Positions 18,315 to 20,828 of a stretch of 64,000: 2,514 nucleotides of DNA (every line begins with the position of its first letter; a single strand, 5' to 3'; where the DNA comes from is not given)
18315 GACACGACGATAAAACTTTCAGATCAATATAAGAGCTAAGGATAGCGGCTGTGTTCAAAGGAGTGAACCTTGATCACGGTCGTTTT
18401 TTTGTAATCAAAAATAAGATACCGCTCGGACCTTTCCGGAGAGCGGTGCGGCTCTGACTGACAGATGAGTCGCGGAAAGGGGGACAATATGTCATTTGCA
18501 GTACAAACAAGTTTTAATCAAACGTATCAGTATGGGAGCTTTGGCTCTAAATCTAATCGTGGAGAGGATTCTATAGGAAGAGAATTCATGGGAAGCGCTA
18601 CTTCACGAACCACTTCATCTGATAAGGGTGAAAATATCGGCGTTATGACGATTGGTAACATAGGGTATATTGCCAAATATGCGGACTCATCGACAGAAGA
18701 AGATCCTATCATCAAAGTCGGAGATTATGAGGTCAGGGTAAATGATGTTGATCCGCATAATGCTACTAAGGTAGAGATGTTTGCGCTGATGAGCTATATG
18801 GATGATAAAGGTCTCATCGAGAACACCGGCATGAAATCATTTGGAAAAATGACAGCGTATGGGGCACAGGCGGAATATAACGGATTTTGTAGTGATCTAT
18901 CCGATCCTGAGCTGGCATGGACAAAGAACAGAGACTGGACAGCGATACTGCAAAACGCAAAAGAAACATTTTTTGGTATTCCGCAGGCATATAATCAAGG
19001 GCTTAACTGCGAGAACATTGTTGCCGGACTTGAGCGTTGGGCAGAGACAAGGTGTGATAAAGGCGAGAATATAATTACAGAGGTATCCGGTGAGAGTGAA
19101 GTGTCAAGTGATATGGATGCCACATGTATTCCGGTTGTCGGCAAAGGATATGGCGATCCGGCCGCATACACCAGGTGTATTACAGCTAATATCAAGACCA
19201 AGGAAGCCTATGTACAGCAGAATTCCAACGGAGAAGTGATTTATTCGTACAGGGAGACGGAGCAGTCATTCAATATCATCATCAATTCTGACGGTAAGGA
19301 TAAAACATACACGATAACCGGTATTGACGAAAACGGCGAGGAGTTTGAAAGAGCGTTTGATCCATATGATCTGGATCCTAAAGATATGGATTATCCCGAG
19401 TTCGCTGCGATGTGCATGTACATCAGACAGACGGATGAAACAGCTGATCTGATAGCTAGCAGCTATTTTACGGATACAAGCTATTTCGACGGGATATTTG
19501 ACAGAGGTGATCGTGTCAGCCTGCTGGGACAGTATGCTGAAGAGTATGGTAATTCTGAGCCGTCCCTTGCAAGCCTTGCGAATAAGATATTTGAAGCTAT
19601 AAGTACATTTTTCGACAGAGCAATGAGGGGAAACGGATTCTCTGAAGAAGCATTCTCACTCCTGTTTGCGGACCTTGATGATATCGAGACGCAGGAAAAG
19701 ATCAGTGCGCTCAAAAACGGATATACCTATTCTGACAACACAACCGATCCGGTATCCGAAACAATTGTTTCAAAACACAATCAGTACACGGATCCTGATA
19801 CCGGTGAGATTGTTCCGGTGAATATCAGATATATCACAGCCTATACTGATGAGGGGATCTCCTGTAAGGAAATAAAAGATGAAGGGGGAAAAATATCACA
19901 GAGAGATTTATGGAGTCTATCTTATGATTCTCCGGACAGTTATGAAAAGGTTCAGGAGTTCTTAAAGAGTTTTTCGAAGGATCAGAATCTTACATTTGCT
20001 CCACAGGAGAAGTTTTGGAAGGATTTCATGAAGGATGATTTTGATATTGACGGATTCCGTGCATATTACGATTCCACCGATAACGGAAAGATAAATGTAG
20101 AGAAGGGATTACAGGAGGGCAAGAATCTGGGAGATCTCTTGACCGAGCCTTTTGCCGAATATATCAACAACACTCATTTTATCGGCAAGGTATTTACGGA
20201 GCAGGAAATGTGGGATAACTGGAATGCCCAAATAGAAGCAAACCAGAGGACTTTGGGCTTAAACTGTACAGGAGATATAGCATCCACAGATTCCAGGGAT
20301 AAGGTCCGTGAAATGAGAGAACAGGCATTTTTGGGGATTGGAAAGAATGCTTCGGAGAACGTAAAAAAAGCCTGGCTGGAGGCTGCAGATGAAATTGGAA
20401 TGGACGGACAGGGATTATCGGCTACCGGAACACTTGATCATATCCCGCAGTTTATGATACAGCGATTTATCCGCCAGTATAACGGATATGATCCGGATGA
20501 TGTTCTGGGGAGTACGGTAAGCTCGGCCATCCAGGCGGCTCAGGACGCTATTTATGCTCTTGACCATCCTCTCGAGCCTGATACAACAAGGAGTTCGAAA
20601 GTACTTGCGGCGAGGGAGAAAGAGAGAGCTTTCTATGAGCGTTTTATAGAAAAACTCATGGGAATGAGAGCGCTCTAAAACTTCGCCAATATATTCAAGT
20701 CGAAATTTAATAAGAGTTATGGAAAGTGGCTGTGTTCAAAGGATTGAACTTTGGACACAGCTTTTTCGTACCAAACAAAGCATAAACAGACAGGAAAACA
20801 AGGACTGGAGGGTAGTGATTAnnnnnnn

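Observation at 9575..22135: Thirteen-gene cluster of uncharacterised proteins wired like flagellar late genes, carried on a tRNA-integrated mobile element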

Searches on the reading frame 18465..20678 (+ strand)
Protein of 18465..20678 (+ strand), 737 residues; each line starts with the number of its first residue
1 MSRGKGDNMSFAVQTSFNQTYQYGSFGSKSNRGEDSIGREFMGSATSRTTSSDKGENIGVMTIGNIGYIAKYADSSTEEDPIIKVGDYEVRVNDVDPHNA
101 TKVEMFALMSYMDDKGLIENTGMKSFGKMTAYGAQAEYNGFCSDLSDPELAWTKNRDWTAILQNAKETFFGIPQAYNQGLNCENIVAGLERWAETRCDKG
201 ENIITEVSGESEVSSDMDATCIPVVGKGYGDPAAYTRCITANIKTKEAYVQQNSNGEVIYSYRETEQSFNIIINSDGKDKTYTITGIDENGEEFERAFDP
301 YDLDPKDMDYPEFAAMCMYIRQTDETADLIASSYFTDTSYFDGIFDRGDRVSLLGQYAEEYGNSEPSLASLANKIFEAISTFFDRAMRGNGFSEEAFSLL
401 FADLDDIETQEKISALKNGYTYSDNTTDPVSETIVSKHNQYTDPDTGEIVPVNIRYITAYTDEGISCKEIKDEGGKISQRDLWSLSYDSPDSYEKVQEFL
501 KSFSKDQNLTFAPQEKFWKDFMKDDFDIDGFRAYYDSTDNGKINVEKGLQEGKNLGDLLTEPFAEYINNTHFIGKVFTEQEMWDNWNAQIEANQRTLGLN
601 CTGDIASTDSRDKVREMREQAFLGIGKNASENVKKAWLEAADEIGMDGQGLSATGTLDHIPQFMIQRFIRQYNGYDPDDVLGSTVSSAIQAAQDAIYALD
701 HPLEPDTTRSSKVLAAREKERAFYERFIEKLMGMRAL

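Call 7: search_protein_families(library=pfam, max_evalue=0.1, proteins=[window:18465-20678:+])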
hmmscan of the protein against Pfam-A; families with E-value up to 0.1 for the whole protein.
window:18465-20678:+ (737 aa): 1 family
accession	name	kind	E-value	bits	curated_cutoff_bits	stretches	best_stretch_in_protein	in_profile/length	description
PF00296.26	Bac_luciferase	-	0.038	13.8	27.9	1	580-669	200-292/314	Luciferase-like monooxygenase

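Call 9: search_protein_families(library=phrogs, max_evalue=0.01, proteins=[window:18465-20678:+])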
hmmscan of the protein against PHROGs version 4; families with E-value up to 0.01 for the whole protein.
window:18465-20678:+ (737 aa): 0 families

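Call 14: find_encoding_contigs(protein=window:18465-20678:+, flank=10000, max_places=6)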
Protein window:18465-20678:+ (737 aa): no gene with exactly this product is on record in the collection.

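Call 15: find_homologous_proteins(query=window:18465-20678:+)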
Query window:18465-20678:+ (737 aa): 454 proteins with E <= 0.001 among 6136 candidates; the best 120 are listed.
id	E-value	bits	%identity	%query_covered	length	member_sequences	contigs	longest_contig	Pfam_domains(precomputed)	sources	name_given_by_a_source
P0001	0.0e+0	1623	98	99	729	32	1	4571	PF27009.1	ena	-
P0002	0.0e+0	1569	94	99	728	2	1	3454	PF27009.1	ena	-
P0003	0.0e+0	1559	94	99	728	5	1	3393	PF27009.1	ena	-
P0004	0.0e+0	1558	93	99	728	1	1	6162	PF27009.1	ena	-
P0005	0.0e+0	1547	93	99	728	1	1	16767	PF27009.1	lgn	-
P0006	0.0e+0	1536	92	99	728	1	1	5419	PF27009.1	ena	-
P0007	0.0e+0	1524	92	99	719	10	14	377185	PF27009.1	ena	-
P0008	0.0e+0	1460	91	94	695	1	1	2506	PF27009.1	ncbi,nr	ncbi:MAG: hypothetical protein IJ821_04715 [Lachnospiraceae bacterium]|nr:hypothetical protein [Lach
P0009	0.0e+0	1446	87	99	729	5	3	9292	PF27009.1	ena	-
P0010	0.0e+0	1379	97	85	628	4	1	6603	PF27009.1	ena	-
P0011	0.0e+0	1368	90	92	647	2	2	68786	PF27009.1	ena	-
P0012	0.0e+0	1127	92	73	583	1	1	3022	PF27009.1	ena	-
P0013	0.0e+0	1104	90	73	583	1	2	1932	PF27009.1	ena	-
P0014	0.0e+0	1103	90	73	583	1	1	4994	PF27009.1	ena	-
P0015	0.0e+0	1100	90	73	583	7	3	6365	PF27009.1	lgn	-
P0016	0.0e+0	1099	90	73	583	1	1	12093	PF27009.1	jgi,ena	-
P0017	0.0e+0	1097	90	73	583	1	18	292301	PF27009.1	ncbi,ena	-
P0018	0.0e+0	1097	89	73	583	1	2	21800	PF27009.1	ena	-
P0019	0.0e+0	1097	89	73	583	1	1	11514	PF27009.1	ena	-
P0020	0.0e+0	1096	90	73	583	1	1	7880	PF27009.1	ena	-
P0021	0.0e+0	1095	89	73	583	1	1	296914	PF27009.1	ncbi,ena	-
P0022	0.0e+0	1095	89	73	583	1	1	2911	PF27009.1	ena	-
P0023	0.0e+0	1095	89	73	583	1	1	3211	PF27009.1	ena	-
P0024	0.0e+0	1094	89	73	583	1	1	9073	PF27009.1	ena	-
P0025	0.0e+0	1093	89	73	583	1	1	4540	PF27009.1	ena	-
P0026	0.0e+0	1092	89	72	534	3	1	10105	PF27009.1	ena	-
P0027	0.0e+0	1091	89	73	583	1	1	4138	PF27009.1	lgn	-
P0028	0.0e+0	1090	89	73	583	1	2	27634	PF27009.1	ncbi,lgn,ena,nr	ncbi:MAG: hypothetical protein IJ526_03855 [Lachnospiraceae bacterium]|nr:hypothetical protein [Lach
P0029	0.0e+0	1090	89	73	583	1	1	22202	PF27009.1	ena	-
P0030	0.0e+0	1089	89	73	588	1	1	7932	PF27009.1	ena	-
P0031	0.0e+0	1089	89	73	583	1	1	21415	PF27009.1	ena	-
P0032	0.0e+0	1089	89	72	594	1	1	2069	PF27009.1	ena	-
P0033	0.0e+0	1087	89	73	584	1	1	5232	PF27009.1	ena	-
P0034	0.0e+0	1086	89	73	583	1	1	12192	PF27009.1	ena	-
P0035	0.0e+0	1085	89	73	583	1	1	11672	PF27009.1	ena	-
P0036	6.7e-297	1005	92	65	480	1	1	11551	PF27009.1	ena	-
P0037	8.1e-288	975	90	65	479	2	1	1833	PF27009.1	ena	-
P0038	1.1e-249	849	70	72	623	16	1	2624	PF27009.1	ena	-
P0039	1.7e-226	772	84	55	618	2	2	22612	PF27009.1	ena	-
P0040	7.3e-226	770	84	55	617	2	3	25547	PF27009.1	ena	-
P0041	3.3e-217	742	81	55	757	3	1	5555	PF27009.1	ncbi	-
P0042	8.8e-214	730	79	54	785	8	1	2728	PF27009.1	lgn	-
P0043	2.0e-210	719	81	52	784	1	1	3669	PF27009.1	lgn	-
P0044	1.3e-204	700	59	54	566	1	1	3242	PF27009.1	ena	-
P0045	2.4e-203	696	57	55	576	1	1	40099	PF27009.1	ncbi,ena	-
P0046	5.8e-203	695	76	54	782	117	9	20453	PF27009.1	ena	-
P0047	1.2e-202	693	58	55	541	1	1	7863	PF27009.1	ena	-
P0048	1.9e-202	693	59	53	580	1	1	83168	PF27009.1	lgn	-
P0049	1.5e-201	690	57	55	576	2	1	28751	PF27009.1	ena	-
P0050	1.5e-199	683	58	53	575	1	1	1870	PF27009.1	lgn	-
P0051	5.5e-199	681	58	55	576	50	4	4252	PF27009.1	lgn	-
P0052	4.6e-196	672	61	49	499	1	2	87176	PF27009.1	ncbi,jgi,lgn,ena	-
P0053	1.5e-195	670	59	71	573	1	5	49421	PF27009.1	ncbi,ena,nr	ncbi:MAG: hypothetical protein IJ526_01880 [Lachnospiraceae bacterium]|nr:hypothetical protein [Lach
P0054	6.0e-195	668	59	69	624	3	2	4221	PF27009.1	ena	-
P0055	1.6e-192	660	58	69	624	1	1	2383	PF27009.1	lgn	-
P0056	8.2e-188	644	74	51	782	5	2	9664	PF27009.1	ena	-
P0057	7.3e-186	638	74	51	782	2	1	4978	PF27009.1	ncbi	-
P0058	3.3e-184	633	73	51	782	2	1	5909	PF27009.1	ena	-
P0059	1.8e-169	584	54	68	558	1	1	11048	PF27009.1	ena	-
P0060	1.1e-141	492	57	54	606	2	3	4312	PF27009.1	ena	-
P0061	1.2e-141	492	55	55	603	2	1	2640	PF27009.1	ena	-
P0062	4.8e-141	490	56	54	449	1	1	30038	PF27009.1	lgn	-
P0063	8.2e-140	486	62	26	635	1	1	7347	PF27009.1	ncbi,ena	-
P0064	1.5e-138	482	54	55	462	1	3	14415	PF27009.1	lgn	-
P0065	2.3e-136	474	54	55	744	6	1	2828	PF27009.1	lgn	-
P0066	9.2e-135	469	54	55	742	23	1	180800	PF27009.1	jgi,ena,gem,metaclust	metaclust:\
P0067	3.5e-133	464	55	53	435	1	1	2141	PF27009.1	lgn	-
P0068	4.7e-133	463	53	55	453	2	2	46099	PF27009.1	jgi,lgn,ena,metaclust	metaclust:\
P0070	4.4e-121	424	52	54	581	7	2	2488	PF27009.1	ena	-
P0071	3.9e-120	421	51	53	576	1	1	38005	PF27009.1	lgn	-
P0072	4.3e-120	421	51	53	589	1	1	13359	PF27009.1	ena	-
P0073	4.3e-120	421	51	53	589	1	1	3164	PF27009.1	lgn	-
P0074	4.7e-120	420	51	50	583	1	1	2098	PF27009.1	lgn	-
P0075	2.5e-119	418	51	53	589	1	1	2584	PF27009.1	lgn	-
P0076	1.2e-116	409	44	63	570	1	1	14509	PF27009.1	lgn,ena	-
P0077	2.5e-116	408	47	56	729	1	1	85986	PF27009.1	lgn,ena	-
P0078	3.8e-114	401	41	68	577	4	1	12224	PF27009.1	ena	-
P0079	3.4e-113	398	65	21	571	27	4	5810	PF27009.1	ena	-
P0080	6.7e-111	390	41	67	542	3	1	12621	PF27009.1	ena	-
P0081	4.1e-110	388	79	26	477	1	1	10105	PF27009.1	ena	-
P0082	1.5e-109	386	79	26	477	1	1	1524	PF27009.1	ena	-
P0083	2.6e-109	385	79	26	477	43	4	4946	PF27009.1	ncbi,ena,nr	ncbi:MAG: hypothetical protein IKS98_04535 [Lachnospiraceae bacterium]|nr:hypothetical protein [Lach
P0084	7.8e-109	383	81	25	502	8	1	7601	PF27009.1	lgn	-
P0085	6.3e-108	380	78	26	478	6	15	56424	PF27009.1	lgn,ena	-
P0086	6.0e-107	377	58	26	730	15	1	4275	PF27009.1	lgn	-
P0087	3.9e-106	374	74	27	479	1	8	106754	PF27009.1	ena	-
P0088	2.5e-104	368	41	63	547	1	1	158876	PF27009.1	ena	-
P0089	2.3e-102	362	75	25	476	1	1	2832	PF27009.1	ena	-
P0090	4.2e-102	361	72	28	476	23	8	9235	PF27009.1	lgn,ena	-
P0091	1.3e-100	356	66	21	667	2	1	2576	PF27009.1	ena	-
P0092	9.9e-99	350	70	25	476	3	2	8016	PF27009.1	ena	-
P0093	3.8e-98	348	70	26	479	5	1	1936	PF27009.1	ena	-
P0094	2.2e-97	346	69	27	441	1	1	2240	PF27009.1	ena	-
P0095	2.6e-96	342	70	25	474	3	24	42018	PF27009.1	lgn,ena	-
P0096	7.6e-95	337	39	47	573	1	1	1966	PF27009.1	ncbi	-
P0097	1.4e-94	336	67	26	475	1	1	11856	PF27009.1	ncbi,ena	-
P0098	2.0e-94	336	37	52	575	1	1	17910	PF27009.1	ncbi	-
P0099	9.8e-90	320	71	25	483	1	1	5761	PF27009.1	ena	-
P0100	9.5e-88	314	68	26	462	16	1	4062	PF27009.1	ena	-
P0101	1.4e-84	303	66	26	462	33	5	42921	PF27009.1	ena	-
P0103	1.0e-83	300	66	26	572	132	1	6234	PF27009.1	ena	-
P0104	1.2e-83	300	67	26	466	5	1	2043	PF27009.1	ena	-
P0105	1.8e-83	300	67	26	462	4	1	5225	PF27009.1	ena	-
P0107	1.1e-81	294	64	22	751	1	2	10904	PF27009.1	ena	-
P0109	1.4e-81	293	60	25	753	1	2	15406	PF27009.1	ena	-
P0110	1.6e-81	293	59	25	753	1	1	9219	PF27009.1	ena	-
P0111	2.0e-81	293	56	23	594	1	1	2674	PF27009.1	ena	-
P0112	5.1e-81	291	68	21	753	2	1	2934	PF27009.1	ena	-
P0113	5.1e-81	291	59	20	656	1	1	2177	PF27009.1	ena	-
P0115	1.0e-80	290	59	25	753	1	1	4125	PF27009.1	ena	-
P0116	1.8e-80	290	56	23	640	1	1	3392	PF27009.1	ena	-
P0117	2.3e-80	289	35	72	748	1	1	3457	PF27009.1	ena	-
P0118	2.4e-80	289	34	75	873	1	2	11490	PF27009.1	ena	-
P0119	2.5e-80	289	56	23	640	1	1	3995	PF27009.1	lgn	-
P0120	2.6e-80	289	56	23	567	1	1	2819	PF27009.1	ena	-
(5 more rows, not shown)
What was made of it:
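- Checked: Three start codons probably need correcting: g9 at ATG 15927, g12 at ATG 18489 (homologues are 728-729 aa, call 15), and g8 possibly at 15057.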

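Call 16: find_encoding_contigs(protein=P0007, flank=10000, max_places=3)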
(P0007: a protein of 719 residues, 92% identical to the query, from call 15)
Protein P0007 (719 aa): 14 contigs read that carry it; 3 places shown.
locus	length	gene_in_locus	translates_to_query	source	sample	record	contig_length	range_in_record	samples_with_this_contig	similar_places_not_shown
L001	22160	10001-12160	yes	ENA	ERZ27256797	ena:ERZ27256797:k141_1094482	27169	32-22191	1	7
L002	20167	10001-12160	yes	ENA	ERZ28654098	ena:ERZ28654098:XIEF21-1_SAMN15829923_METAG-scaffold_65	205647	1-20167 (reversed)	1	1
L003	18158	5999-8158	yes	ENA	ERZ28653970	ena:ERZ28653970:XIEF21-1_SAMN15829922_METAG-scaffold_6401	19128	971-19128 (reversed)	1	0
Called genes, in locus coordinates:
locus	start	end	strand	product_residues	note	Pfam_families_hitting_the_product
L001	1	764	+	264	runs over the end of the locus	?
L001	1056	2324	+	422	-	PF13175:AAA_15 (weak), PF13476:AAA_23 (weak), PF13304:AAA_21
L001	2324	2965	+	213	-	PF13707:RloB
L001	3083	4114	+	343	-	-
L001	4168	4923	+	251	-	PF11185:DUF2971 (weak)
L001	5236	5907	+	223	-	-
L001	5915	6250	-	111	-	PF12844:HTH_19 (weak), PF13560:HTH_31, PF01381:HTH_3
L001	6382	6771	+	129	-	PF17761:DUF1016_N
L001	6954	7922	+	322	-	-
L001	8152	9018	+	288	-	PF04397:LytTR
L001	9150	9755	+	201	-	-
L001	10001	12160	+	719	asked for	PF27009:DUF8329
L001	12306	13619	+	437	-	PF26745:SPM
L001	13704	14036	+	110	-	PF03551:PadR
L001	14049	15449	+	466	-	PF01098:FTSW_RODA_SPOVE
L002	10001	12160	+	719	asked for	PF27009:DUF8329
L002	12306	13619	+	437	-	PF26745:SPM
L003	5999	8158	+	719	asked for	PF27009:DUF8329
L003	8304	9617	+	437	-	PF26745:SPM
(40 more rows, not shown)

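Call 25: find_encoding_contigs(protein=P0017, flank=10000, max_places=3)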
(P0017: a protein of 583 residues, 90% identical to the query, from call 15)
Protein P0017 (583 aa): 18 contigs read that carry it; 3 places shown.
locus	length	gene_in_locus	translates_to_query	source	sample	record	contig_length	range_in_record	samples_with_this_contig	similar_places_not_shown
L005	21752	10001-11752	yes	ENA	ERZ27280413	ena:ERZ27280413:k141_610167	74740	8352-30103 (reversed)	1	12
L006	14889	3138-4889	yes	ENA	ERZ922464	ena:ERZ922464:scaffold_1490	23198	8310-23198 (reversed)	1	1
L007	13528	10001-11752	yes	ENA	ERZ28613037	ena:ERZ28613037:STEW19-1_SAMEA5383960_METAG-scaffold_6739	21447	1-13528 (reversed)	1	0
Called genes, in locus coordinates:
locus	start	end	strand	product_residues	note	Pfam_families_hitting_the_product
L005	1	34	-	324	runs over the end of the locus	PF17989:ALP_N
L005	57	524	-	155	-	-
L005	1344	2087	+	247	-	-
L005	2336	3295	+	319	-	-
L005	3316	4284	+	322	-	-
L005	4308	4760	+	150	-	-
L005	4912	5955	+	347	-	-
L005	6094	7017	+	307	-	-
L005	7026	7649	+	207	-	-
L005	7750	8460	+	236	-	PF00072:Response_reg, PF04397:LytTR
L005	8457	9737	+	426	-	PF02518:HATPase_c (faint), PF14501:HATPase_c_5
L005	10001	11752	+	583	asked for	PF27009:DUF8329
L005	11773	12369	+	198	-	-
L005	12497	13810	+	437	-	PF26745:SPM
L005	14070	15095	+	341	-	PF09952:AbiEi_2 (weak)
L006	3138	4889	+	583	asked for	PF27009:DUF8329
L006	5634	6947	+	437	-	PF26745:SPM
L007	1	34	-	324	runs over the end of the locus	PF17989:ALP_N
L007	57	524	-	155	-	-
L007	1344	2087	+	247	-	-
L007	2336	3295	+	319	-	-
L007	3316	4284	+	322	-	-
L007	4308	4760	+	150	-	-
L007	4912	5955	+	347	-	-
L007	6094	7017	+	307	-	-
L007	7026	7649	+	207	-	-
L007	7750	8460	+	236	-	PF00072:Response_reg, PF04397:LytTR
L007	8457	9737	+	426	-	PF02518:HATPase_c (faint), PF14501:HATPase_c_5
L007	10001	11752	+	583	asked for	PF27009:DUF8329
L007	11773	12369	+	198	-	-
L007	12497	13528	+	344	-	?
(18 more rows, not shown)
